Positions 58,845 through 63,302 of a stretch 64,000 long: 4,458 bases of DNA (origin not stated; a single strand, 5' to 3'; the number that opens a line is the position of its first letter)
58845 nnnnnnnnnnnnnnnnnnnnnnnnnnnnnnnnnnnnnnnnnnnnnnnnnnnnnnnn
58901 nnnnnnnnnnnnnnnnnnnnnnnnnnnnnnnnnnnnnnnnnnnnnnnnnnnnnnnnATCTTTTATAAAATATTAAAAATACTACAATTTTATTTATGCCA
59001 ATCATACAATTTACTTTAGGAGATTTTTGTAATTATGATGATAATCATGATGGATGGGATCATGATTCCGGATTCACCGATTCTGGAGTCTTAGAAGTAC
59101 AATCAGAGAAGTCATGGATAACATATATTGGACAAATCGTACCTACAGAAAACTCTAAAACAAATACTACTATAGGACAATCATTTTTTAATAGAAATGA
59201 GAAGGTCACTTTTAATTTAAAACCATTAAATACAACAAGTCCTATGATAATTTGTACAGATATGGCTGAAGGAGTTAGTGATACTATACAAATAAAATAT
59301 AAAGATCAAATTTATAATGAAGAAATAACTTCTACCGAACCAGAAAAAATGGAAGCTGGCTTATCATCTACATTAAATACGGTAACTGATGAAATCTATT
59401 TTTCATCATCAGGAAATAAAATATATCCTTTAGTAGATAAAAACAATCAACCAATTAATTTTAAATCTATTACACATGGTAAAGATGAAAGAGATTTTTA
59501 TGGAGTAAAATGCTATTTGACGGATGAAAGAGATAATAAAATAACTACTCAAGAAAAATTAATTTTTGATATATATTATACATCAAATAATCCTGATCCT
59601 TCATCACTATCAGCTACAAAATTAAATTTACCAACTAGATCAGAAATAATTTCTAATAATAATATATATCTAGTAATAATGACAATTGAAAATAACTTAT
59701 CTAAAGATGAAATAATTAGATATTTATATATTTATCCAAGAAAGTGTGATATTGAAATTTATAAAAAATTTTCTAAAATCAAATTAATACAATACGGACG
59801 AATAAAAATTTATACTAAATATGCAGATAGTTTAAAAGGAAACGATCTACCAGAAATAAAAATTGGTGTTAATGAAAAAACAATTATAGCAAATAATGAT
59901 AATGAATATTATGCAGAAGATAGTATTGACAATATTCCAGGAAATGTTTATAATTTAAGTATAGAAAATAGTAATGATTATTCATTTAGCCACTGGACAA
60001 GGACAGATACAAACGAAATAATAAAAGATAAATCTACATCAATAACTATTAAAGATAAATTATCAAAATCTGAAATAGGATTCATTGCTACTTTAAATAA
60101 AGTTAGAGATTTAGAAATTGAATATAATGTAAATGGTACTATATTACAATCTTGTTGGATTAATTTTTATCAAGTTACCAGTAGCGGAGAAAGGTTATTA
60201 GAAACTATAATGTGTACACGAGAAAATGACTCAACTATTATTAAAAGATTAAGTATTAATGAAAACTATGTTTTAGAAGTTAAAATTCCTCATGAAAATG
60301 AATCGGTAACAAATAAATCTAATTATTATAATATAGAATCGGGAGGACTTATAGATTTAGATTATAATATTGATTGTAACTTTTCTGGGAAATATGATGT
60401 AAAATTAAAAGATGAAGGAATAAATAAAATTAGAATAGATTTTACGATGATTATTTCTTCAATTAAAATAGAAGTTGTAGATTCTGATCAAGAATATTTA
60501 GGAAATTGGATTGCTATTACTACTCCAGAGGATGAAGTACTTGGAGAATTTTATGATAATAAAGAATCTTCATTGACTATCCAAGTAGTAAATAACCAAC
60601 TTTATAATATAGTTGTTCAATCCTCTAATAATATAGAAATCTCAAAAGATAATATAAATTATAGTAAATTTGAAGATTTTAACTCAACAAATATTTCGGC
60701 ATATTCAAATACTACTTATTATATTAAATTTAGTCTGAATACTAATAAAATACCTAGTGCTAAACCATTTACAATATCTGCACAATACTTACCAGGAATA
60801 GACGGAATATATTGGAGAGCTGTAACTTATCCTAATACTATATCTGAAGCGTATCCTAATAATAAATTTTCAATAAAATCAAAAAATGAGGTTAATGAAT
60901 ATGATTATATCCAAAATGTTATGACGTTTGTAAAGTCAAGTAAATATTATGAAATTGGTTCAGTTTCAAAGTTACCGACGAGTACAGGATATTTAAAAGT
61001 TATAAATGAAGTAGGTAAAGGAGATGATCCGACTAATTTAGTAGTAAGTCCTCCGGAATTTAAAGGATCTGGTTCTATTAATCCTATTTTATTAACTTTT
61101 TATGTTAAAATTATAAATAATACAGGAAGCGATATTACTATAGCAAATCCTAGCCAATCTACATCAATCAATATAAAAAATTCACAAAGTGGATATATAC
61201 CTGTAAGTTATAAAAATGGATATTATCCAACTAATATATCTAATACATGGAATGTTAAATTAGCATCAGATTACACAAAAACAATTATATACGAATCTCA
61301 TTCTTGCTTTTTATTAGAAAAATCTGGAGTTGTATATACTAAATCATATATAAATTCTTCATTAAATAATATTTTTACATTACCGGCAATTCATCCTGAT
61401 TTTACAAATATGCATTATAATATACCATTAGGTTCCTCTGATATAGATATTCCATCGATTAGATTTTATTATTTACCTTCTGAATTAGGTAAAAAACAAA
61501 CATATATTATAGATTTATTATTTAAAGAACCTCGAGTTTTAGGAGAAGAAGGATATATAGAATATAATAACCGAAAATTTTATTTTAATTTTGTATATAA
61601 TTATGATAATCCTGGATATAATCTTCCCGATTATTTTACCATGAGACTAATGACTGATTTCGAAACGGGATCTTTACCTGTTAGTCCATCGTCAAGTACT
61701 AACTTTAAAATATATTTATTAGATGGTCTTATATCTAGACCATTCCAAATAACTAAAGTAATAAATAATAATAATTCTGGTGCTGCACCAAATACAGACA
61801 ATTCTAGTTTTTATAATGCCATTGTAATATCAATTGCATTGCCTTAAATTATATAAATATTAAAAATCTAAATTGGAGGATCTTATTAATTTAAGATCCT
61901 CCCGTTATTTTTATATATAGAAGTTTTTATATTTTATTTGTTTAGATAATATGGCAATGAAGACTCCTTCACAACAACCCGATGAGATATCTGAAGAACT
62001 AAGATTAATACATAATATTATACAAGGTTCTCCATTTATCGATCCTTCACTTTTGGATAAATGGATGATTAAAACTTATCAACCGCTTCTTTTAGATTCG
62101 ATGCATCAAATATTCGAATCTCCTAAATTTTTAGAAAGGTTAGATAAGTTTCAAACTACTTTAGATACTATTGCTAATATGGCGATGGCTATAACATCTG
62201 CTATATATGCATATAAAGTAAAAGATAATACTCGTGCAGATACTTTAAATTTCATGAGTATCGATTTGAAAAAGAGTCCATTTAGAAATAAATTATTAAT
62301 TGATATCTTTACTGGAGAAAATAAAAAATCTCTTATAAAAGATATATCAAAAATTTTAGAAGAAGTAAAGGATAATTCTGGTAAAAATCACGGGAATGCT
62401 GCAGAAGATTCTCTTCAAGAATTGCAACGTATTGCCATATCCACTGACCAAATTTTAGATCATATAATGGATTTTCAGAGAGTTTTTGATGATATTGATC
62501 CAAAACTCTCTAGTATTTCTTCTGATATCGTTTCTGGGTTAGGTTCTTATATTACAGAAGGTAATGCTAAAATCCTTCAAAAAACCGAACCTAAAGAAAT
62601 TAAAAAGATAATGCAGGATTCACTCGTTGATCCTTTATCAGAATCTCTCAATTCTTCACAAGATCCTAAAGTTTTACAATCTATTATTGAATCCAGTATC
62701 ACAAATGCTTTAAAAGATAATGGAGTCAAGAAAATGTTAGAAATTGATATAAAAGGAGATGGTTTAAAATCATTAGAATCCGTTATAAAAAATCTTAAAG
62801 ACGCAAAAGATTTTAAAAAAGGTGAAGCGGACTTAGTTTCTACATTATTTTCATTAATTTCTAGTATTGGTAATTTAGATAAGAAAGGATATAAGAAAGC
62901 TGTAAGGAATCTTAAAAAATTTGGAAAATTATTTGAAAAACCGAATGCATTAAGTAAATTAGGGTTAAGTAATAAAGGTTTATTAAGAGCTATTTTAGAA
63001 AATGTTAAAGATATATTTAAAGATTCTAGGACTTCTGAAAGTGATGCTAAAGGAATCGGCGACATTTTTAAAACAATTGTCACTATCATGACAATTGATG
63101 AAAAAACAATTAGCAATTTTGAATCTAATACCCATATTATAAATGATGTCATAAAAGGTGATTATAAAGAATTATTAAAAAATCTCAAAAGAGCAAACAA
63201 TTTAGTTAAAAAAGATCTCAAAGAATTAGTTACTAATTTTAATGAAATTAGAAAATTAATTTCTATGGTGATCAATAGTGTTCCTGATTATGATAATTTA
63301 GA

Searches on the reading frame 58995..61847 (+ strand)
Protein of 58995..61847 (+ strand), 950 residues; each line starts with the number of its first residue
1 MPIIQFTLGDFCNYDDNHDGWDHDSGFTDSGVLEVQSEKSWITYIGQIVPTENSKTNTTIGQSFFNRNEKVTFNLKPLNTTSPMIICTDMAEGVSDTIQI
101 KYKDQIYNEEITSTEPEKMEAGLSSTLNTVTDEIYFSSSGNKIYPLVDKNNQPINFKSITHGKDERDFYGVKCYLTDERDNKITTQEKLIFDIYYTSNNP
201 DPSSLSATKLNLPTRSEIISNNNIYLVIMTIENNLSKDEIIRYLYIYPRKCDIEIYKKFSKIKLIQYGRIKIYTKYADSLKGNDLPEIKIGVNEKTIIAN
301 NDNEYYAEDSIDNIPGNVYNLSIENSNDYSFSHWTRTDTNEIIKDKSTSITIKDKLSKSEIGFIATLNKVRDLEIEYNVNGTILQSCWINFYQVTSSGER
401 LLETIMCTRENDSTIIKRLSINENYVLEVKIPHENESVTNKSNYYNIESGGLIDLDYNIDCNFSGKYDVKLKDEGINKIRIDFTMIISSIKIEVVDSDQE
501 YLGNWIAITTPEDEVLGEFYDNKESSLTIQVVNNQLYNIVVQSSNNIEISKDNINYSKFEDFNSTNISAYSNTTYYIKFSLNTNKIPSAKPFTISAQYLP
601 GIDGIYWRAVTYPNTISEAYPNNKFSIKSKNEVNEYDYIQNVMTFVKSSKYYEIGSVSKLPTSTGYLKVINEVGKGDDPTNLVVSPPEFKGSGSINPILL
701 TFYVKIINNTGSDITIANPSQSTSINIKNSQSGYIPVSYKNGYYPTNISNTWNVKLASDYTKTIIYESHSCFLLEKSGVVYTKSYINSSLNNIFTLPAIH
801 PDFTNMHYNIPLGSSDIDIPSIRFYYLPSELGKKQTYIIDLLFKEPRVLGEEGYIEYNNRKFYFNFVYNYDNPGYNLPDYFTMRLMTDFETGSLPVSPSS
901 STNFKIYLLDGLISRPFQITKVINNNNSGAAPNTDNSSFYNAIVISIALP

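Call 11: search_protein_families(library=pfam, proteins=[window:58995-61847:+], max_evalue=0.001)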
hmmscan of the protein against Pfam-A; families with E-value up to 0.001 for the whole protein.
window:58995-61847:+ (950 aa): 0 families

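Call 53: find_encoding_contigs(protein=window:58995-61847:+, flank=10000, max_places=1)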
Protein window:58995-61847:+ (950 aa): 2 contigs read that carry it; 1 place shown.
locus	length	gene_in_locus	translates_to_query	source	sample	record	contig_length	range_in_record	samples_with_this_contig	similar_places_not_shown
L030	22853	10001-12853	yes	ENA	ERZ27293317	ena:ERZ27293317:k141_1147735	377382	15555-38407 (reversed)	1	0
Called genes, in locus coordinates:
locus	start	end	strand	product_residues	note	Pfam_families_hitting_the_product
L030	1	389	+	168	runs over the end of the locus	-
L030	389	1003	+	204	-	PF11962:Peptidase_G2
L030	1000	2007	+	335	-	PF00535:Glycos_transf_2, PF10111:Glyco_tranf_2_2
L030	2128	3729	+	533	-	PF05658:YadA_head (faint)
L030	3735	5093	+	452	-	-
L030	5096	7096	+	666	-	-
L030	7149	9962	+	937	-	-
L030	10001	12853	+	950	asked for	-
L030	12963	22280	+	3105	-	-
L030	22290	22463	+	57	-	-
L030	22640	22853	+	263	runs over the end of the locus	-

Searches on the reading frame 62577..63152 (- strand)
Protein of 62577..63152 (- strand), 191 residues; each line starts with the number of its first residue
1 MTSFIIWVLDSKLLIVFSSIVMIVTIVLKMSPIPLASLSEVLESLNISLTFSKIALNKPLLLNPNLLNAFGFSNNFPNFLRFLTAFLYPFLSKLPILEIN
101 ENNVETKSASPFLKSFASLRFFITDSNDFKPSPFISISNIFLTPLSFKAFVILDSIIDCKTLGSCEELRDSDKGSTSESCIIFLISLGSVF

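Call 52: find_encoding_contigs(protein=window:62577-63152:-, flank=10000, max_places=2)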
Protein window:62577-63152:- (191 aa): no gene with exactly this product is on record in the collection.
